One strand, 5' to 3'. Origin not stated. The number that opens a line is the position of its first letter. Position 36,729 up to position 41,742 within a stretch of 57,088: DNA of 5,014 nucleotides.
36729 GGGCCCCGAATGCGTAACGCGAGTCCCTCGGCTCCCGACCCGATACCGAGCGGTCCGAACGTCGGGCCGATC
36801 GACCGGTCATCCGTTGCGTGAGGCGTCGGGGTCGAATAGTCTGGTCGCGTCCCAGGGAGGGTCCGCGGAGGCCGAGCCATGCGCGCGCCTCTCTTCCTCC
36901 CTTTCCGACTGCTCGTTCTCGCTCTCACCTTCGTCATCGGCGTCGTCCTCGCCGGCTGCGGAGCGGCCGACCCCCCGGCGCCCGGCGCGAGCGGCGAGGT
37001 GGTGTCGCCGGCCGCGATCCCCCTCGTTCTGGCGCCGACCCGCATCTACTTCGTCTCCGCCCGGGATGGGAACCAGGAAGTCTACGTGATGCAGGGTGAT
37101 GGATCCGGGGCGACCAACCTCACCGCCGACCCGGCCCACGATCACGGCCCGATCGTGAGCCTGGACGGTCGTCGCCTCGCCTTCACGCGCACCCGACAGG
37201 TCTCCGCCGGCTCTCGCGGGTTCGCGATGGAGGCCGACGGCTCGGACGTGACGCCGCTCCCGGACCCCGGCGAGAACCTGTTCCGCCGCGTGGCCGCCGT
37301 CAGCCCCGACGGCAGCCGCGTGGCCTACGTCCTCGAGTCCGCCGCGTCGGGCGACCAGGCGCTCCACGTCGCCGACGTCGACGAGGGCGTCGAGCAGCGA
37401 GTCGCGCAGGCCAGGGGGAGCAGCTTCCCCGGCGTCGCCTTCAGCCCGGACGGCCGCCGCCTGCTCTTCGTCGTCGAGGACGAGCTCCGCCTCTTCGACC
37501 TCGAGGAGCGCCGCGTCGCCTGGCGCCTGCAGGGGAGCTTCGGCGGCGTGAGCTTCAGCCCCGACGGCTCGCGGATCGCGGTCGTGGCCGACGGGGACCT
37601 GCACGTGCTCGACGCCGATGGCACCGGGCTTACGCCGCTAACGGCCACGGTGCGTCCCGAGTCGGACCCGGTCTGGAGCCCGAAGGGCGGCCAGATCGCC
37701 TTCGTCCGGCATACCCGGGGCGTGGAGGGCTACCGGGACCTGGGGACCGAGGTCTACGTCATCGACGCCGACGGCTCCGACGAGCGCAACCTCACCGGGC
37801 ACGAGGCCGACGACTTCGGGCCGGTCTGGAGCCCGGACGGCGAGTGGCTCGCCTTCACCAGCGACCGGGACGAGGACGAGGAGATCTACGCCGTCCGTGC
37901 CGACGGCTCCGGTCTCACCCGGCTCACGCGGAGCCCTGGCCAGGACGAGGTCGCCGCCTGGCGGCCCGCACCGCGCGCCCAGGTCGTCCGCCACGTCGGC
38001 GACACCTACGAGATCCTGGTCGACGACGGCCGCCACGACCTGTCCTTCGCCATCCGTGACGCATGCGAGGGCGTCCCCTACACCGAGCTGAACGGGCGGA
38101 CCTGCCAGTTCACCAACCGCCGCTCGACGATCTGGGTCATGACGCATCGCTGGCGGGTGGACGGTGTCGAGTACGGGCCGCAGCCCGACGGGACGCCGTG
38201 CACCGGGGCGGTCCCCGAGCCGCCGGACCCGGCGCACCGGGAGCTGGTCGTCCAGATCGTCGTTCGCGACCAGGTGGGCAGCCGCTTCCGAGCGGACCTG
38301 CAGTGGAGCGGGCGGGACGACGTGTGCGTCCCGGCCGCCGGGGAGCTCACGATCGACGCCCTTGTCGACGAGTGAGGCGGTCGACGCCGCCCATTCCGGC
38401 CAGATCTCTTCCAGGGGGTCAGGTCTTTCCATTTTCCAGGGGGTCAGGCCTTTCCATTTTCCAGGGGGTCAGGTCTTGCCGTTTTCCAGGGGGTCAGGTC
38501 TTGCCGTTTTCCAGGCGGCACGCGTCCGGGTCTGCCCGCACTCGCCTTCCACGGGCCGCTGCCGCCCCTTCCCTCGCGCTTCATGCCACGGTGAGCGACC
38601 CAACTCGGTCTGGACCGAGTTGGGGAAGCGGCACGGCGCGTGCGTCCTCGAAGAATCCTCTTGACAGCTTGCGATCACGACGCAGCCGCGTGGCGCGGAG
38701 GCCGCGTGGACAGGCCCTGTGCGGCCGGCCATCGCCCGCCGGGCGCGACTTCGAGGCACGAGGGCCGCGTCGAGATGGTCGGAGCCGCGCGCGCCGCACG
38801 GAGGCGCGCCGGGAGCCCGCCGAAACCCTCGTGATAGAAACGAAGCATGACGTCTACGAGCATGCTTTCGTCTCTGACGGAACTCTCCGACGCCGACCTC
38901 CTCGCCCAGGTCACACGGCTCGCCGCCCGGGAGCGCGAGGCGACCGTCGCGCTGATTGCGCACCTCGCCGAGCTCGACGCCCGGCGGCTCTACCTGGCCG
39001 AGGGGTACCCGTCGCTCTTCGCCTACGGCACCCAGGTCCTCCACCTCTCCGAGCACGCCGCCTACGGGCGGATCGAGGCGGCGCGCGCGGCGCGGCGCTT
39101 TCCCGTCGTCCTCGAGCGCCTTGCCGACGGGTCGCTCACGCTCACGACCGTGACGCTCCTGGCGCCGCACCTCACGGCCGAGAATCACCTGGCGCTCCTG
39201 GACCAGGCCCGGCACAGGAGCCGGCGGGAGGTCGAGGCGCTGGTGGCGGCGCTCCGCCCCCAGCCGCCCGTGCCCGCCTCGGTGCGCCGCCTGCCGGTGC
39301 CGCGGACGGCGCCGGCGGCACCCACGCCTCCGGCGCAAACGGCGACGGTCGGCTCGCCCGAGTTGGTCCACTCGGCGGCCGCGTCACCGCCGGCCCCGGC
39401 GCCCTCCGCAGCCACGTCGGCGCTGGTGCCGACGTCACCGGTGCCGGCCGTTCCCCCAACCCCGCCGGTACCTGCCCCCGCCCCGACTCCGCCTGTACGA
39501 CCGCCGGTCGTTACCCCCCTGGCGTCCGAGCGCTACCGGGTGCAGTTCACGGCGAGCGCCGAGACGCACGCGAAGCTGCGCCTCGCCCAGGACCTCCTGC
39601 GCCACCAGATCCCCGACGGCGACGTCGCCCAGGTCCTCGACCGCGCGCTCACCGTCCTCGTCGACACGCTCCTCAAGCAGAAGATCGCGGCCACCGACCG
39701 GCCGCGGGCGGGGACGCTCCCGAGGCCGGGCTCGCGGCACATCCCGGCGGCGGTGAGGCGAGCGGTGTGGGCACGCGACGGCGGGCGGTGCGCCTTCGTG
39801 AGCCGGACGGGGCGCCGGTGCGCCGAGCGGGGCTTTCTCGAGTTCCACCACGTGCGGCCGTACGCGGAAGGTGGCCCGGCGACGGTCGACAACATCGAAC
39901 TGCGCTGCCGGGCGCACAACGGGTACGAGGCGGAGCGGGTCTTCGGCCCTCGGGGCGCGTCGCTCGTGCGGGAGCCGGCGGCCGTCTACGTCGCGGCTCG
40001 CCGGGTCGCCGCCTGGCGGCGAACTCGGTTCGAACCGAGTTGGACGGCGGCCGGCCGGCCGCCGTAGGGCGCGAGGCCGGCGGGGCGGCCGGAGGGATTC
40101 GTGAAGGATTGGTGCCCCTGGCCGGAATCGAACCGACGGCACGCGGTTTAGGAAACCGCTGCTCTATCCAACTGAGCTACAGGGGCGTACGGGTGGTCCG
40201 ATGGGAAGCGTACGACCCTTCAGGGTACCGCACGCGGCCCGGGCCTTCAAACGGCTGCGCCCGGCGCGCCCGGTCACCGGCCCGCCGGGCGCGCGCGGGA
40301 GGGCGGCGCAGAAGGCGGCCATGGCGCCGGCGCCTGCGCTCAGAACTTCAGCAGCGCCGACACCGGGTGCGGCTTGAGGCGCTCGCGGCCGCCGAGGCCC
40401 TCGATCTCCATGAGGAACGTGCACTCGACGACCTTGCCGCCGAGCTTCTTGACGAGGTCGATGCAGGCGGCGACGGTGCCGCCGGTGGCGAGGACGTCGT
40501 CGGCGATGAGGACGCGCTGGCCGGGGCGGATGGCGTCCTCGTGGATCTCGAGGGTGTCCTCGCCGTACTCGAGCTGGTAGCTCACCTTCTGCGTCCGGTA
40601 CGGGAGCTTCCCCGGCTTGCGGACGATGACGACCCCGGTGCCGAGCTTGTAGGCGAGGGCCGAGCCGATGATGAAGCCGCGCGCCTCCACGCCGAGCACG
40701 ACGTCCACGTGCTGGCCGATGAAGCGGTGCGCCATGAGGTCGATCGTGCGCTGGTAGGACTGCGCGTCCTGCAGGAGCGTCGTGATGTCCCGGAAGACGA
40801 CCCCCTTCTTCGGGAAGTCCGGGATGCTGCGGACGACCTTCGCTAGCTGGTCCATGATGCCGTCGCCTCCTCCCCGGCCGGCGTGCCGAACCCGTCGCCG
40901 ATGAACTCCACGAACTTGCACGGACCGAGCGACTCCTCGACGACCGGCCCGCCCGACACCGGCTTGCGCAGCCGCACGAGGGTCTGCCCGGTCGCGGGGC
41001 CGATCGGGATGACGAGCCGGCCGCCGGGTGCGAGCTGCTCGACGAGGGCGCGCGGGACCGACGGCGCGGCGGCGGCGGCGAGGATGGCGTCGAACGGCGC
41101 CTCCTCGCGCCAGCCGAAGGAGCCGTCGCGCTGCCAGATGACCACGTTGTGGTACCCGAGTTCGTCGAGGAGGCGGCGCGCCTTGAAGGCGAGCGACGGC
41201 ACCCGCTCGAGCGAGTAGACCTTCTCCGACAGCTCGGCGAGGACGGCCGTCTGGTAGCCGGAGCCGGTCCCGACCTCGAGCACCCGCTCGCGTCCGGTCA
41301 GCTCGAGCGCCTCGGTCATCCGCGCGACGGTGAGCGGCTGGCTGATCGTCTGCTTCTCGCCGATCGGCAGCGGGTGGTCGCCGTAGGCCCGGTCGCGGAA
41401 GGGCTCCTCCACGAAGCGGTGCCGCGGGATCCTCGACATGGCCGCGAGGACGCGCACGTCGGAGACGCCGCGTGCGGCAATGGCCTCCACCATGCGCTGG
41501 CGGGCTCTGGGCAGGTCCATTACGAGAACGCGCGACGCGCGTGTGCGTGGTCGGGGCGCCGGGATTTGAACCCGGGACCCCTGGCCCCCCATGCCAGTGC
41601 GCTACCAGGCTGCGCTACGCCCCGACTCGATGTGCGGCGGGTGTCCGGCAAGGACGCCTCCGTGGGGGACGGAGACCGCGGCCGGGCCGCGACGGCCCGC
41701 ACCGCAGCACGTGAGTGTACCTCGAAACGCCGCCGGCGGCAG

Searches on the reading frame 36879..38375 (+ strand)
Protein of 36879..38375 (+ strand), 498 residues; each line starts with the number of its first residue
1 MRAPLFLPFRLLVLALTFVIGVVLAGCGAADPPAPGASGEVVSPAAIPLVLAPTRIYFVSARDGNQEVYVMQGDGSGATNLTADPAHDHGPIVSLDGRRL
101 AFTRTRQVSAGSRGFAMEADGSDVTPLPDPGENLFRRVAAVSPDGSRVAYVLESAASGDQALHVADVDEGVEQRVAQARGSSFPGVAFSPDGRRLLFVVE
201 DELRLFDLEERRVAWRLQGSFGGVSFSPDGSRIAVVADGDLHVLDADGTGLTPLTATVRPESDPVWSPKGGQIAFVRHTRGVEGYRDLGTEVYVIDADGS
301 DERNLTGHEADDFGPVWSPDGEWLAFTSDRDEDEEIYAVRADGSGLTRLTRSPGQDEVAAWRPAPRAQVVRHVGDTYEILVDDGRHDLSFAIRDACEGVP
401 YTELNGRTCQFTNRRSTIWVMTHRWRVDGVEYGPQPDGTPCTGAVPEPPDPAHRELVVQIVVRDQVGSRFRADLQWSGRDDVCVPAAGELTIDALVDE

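Call 48: search_protein_families(library=pfam, proteins=[window:36879-38375:+], max_evalue=0.00001)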
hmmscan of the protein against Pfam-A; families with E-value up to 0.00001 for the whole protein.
window:36879-38375:+ (498 aa): 3 families
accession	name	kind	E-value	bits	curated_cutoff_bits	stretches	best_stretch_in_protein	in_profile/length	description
PF07676.18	PD40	-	2.1e-35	120.3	20.9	1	305-332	4-32/38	WD40-like Beta Propeller Repeat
PF00930.27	DPPIV_N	-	1.1e-10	41.2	22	0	291-353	24-82/354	Dipeptidyl peptidase IV (DPP IV) N-terminal region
PF25174.1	Beta-prop_THOC3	-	5.2e-07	29.4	305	0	156-245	147-241/272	THOC3 beta-propeller domain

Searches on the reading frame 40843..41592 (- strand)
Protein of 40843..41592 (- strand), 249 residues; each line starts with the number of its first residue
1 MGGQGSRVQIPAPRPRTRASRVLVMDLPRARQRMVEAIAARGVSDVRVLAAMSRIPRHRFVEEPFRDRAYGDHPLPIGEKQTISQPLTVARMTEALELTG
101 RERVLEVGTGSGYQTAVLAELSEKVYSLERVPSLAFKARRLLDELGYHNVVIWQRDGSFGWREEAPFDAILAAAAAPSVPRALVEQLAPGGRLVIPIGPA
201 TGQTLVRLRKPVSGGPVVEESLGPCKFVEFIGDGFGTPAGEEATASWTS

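Call 48: search_protein_families(library=pfam, proteins=[window:40843-41592:-], max_evalue=0.00001)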
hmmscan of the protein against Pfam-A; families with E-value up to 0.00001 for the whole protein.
window:40843-41592:- (249 aa): 2 families
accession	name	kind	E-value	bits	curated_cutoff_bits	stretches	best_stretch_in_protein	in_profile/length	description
PF01135.25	PCMT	-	3e-58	197.5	20.3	1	32-229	4-204/210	Protein-L-isoaspartate(D-aspartate) O-methyltransferase (PCMT)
PF00398.26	RrnaAD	-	1.6e-06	27.8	24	1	86-156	16-84/263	Ribosomal RNA adenine dimethylase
